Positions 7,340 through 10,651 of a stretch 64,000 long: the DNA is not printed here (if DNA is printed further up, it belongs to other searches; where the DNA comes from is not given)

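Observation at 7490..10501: A single 1003-aa polypeptide containing two complete PilB/GspE secretion-ATPase modules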

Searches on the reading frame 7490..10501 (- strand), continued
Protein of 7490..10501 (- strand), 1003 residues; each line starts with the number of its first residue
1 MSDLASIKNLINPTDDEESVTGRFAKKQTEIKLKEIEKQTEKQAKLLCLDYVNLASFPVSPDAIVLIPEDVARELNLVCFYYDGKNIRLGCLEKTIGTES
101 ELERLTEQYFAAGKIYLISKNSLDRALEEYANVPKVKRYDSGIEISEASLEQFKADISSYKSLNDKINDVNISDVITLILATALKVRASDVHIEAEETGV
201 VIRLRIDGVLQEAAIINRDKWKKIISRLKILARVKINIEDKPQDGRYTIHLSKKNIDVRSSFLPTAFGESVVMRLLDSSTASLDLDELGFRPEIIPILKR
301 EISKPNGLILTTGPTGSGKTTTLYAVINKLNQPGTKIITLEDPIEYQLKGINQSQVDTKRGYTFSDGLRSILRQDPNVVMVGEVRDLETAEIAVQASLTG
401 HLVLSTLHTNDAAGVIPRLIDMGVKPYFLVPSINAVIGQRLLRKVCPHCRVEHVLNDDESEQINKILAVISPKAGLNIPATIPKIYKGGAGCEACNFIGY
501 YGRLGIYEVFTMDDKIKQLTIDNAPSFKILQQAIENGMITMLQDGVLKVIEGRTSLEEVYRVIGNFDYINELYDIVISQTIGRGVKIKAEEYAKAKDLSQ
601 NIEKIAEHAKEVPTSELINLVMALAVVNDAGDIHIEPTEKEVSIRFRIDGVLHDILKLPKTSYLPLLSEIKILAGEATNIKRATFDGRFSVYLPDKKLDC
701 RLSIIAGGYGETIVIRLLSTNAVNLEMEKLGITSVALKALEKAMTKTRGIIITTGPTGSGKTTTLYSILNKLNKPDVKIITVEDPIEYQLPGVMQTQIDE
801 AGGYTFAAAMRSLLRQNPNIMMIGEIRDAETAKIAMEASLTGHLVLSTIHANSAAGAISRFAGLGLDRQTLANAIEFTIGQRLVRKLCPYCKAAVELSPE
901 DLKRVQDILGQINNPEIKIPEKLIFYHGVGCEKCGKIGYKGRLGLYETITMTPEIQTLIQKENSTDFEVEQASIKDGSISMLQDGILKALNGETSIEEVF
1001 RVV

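Call 43: find_encoding_contigs(protein=P0126, flank=10000, max_places=1)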
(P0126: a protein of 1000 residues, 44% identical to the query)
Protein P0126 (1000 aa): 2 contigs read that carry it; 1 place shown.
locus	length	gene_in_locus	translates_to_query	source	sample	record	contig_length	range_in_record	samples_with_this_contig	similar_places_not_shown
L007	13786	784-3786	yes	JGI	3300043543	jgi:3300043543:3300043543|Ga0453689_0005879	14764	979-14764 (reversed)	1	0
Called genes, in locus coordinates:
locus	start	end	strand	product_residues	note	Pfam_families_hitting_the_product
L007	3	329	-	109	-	?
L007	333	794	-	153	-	PF01951:Archease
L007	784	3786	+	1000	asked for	PF05157:MshEN, PF13173:AAA_14 (faint), PF00437:T2SSE, PF13191:AAA_16 (faint), PF13401:AAA_22 (faint), PF13555:AAA_29 (faint), PF20720:nSTAND3 (faint), PF00437:T2SSE, +1 more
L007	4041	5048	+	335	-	PF06068:TIP49 (faint), PF05496:RuvB_N, PF01078:Mg_chelatase (faint), PF07728:AAA_5, PF00004:AAA, PF17864:AAA_lid_4, PF05491:WHD_RuvB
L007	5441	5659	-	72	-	PF24113:DUF7387 (weak)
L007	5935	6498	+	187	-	PF20772:TACO1_YebC_N, PF01709:Transcrip_reg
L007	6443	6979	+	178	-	PF02075:RuvC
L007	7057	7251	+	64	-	-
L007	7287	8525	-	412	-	PF00579:tRNA-synt_1b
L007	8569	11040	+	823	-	PF00912:Transgly, PF00905:Transpeptidase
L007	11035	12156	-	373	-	PF00712:DNA_pol3_beta, PF02767:DNA_pol3_beta_2, PF02768:DNA_pol3_beta_3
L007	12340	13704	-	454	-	PF11638:DnaA_N, PF01695:IstB_IS21 (weak), PF13173:AAA_14 (faint), PF00308:Bac_DnaA, PF00004:AAA (weak), PF08299:Bac_DnaA_C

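Call 44: find_encoding_contigs(protein=P0131, flank=10000, max_places=1)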
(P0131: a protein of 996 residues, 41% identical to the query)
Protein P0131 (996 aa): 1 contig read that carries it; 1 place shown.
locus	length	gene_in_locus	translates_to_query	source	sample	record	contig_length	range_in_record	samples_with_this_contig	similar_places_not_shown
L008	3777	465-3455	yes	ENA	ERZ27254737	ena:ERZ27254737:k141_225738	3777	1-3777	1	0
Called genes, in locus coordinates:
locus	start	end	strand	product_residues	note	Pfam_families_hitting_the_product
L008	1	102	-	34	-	?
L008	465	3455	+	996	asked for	PF00437:T2SSE, PF12775:AAA_7 (faint), PF13191:AAA_16 (faint), PF13604:AAA_30 (faint), PF20720:nSTAND3 (faint), PF25199:nSTAND_NTPase5 (faint), PF02492:cobW (faint), PF00437:T2SSE, +2 more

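Call 45: find_encoding_contigs(protein=P0128, flank=10000, max_places=1)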
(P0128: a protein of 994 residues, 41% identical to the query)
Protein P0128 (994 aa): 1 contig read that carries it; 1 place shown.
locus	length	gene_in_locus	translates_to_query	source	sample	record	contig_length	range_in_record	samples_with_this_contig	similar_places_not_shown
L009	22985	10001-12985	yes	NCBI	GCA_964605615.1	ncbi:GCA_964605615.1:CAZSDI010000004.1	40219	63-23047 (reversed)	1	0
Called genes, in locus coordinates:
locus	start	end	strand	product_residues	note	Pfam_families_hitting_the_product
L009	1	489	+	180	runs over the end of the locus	PF07705:CARDB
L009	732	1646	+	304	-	PF13191:AAA_16 (weak), PF23569:NBD_SMAX1, PF05621:TniB (faint), PF13173:AAA_14 (faint), PF13401:AAA_22 (weak), PF00004:AAA, PF17871:AAA_lid_9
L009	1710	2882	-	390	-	-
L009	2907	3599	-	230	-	-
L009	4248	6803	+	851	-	PF20720:nSTAND3 (faint), PF17871:AAA_lid_9, PF00004:AAA, PF07724:AAA_2, PF07728:AAA_5, PF10431:ClpB_D2-small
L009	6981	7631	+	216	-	PF07690:MFS_1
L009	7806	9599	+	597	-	PF14716:HHH_8, PF14520:HHH_5 (weak), PF14792:DNA_pol_B_palm (weak), PF14791:DNA_pol_B_thumb, PF02811:PHP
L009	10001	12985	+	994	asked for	PF00437:T2SSE, PF25199:nSTAND_NTPase5 (faint), PF00004:AAA (faint), PF13173:AAA_14 (faint), PF13401:AAA_22 (faint), PF13604:AAA_30 (faint), PF20720:nSTAND3 (faint), PF00437:T2SSE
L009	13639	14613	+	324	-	PF05496:RuvB_N, PF00004:AAA, PF07728:AAA_5 (weak), PF17864:AAA_lid_4, PF05491:WHD_RuvB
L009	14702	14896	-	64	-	-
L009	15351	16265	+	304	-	PF02899:Phage_int_SAM_1, PF13102:Phage_int_SAM_5, PF13495:Phage_int_SAM_4, PF00589:Phage_integrase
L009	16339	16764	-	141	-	-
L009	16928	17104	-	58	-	-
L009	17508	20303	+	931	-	PF00133:tRNA-synt_1, PF01406:tRNA-synt_1e (faint), PF09334:tRNA-synt_1g, PF13603:tRNA-synt_1_2, PF00133:tRNA-synt_1, PF08264:Anticodon_1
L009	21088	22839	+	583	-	-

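Call 46: find_encoding_contigs(protein=P0146, flank=10000, max_places=1)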
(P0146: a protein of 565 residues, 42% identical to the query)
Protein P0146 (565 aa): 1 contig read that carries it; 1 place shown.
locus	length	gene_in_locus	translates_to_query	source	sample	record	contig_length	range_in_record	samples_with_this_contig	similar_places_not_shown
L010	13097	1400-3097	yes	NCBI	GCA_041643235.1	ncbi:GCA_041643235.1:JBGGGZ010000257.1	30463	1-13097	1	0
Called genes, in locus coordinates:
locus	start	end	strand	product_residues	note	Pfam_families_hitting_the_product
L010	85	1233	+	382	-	PF01368:DHH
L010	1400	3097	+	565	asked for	PF05157:MshEN (weak), PF00437:T2SSE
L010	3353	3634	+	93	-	-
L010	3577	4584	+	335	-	PF05496:RuvB_N, PF07728:AAA_5 (faint), PF00004:AAA, PF17864:AAA_lid_4, PF05491:WHD_RuvB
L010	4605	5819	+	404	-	PF18895:T4SS_pilin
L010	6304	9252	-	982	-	PF00912:Transgly, PF00905:Transpeptidase, PF17957:Big_7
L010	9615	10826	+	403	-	PF00579:tRNA-synt_1b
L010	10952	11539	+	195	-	-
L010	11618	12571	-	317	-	-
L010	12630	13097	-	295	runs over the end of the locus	PF00480:ROK, PF02685:Glucokinase (faint)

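Call 47: find_encoding_contigs(protein=P0169, flank=10000, max_places=1)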
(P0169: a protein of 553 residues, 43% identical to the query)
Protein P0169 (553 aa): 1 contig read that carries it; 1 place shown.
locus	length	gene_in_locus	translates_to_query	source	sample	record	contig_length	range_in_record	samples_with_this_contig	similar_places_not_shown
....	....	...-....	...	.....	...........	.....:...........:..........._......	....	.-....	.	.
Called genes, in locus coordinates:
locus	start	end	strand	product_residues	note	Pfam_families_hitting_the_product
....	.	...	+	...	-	?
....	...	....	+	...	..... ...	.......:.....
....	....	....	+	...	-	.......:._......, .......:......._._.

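Call 57: predict_structure(alignment_id=A1)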
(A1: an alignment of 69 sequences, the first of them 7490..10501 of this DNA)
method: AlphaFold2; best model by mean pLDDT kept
length: 1003 residues; sequences in the alignment: 69
mean_pLDDT: 82.5   pTM: 0.50
mean pLDDT of the five models: 82.5, 80.0, 79.6, 76.6, 76.2
residues with pLDDT >= 90: 212; 70-90: 683; 50-70: 93; < 50: 15
segments of 3 or more residues with pLDDT < 50: 1-4, 137-141, 578-582
pLDDT, mean of each block of 10 residues (from residue 1): 48 58 71 82 86 83 78 89 84 87 81 88 84 53 62 70 78 77 83 87 87 84 80 77 80 77 86 76 76 89 92 87 88 88 77 81 84 89 86 90 91 89 89 93 92 87 78 73 87 86 90 89 84 86 92 92 78 57 68 81 75 76 85 89 83 82 78 65 72 77 82 80 65 84 89 87 87 87 78 81 80 86 88 90 92 88 88 91 89 90 89 85 89 79 89 89 85 88 92 91 84
secondary structure, 60 per line:
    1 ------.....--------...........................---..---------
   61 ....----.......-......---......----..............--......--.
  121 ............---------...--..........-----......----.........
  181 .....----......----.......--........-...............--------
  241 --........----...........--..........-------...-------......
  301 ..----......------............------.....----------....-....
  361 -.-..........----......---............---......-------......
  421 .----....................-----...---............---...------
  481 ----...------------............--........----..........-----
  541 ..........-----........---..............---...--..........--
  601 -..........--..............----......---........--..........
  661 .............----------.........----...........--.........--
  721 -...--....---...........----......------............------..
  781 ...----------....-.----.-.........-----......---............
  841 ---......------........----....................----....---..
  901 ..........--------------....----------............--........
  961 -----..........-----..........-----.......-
elements in order (helices of 4 or more, strands of 3 or more residues): H7-11 H20-46 H61-64 H69-75 E77-82 E86-91 H96-109 E112-117 H120-132 E142-144 H147-156 H162-167 H172-185 E190-195 E200-206 E209-216 H218-232 E243-250 E255-265 E268-277 H295-302 E307-312 H319-330 E337-341 E352-355 H364-373 E378-383 H387-398 E402-407 H415-421 H426-432 E433-445 E451-453 H457-468 E485-487 E500-511 H514-521 H526-535 H541-550 H556-563 H567-580 E584-586 H589-598 H602-611 H614-627 E632-637 E641-648 E651-659 H660-673 E684-692 E697-707 E710-718 H727-730 H734-744 E749-754 H761-772 E779-783 E794-797 H806-814 E820-825 H829-840 E844-849 H856-863 H868-874 E875-887 E892-895 H899-910 E925-928 E939-950 H953-960 H966-975 H981-990 H996-1002
